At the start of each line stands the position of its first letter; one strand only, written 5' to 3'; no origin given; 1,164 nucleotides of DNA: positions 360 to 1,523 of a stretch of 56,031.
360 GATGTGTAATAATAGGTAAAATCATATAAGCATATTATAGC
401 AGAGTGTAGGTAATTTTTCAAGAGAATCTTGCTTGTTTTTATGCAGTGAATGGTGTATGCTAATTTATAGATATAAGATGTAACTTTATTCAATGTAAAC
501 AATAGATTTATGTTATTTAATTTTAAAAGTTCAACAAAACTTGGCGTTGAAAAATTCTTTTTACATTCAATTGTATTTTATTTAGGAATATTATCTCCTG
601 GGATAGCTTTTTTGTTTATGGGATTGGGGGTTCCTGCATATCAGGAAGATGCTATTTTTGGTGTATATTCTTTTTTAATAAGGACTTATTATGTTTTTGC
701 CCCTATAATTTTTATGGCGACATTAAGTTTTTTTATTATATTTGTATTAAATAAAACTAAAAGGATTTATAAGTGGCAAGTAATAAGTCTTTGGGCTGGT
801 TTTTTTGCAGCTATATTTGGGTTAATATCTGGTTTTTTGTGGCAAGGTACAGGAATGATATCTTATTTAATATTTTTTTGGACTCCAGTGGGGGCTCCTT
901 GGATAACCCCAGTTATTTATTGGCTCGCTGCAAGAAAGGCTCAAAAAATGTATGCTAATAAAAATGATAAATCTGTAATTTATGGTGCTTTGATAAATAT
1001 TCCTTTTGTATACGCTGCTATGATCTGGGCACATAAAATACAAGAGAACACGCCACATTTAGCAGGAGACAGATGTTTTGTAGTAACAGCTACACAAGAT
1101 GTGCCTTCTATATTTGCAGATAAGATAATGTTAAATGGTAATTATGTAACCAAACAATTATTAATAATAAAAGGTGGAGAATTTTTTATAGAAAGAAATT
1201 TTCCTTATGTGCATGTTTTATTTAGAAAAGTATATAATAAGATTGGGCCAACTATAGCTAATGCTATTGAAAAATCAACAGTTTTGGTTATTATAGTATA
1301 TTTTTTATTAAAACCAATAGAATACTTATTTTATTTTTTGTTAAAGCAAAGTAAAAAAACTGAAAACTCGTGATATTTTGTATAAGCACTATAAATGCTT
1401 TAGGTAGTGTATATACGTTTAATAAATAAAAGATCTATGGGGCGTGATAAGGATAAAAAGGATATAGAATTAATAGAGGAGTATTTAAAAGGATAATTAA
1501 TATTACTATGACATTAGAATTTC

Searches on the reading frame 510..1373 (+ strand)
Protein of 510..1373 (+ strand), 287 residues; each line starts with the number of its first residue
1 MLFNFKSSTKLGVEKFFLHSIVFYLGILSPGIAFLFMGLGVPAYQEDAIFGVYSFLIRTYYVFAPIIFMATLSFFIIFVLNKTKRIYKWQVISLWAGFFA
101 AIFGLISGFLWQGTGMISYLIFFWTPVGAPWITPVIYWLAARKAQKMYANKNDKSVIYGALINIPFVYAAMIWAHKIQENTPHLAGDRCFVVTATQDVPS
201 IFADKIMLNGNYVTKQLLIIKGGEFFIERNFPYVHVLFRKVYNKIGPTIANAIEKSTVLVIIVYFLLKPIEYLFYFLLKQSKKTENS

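Call 57: find_encoding_contigs(protein=window:510-1373:+, flank=10000, max_places=1)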
Protein window:510-1373:+ (287 aa): 10 contigs read that carry it; 1 place shown.
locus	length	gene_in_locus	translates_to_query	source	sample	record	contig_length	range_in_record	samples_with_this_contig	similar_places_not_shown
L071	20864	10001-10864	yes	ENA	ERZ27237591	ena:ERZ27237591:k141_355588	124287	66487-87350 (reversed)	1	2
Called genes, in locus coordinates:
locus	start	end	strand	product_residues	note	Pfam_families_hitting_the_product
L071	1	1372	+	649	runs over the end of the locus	PF00012:HSP70, PF06723:MreB_Mbl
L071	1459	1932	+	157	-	-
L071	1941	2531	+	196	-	PF14014:DUF4230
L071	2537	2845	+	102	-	PF11950:DUF3467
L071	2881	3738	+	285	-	PF01163:RIO1 (faint), PF01636:APH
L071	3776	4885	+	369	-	PF00226:DnaJ, PF01556:DnaJ_C, PF00684:DnaJ_CXXCXGXG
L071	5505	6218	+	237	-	PF00535:Glycos_transf_2, PF10111:Glyco_tranf_2_2, PF13641:Glyco_tranf_2_3 (weak)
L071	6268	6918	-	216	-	PF06790:UPF0259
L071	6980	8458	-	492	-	PF04932:Wzy_C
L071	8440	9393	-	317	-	PF00551:Formyl_trans_N, PF02911:Formyl_trans_C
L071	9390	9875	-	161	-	PF01327:Pep_deformylase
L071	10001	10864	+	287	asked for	PF23543:DUF6688_C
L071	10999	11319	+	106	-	-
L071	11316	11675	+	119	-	PF01503:PRA-PH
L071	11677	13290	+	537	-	PF28550:DUF8436, PF01266:DAO (faint), PF01494:FAD_binding_3 (faint), PF03486:HI0933_like, PF07992:Pyr_redox_2 (faint), PF13738:Pyr_redox_3 (faint), PF21688:FAD-depend_C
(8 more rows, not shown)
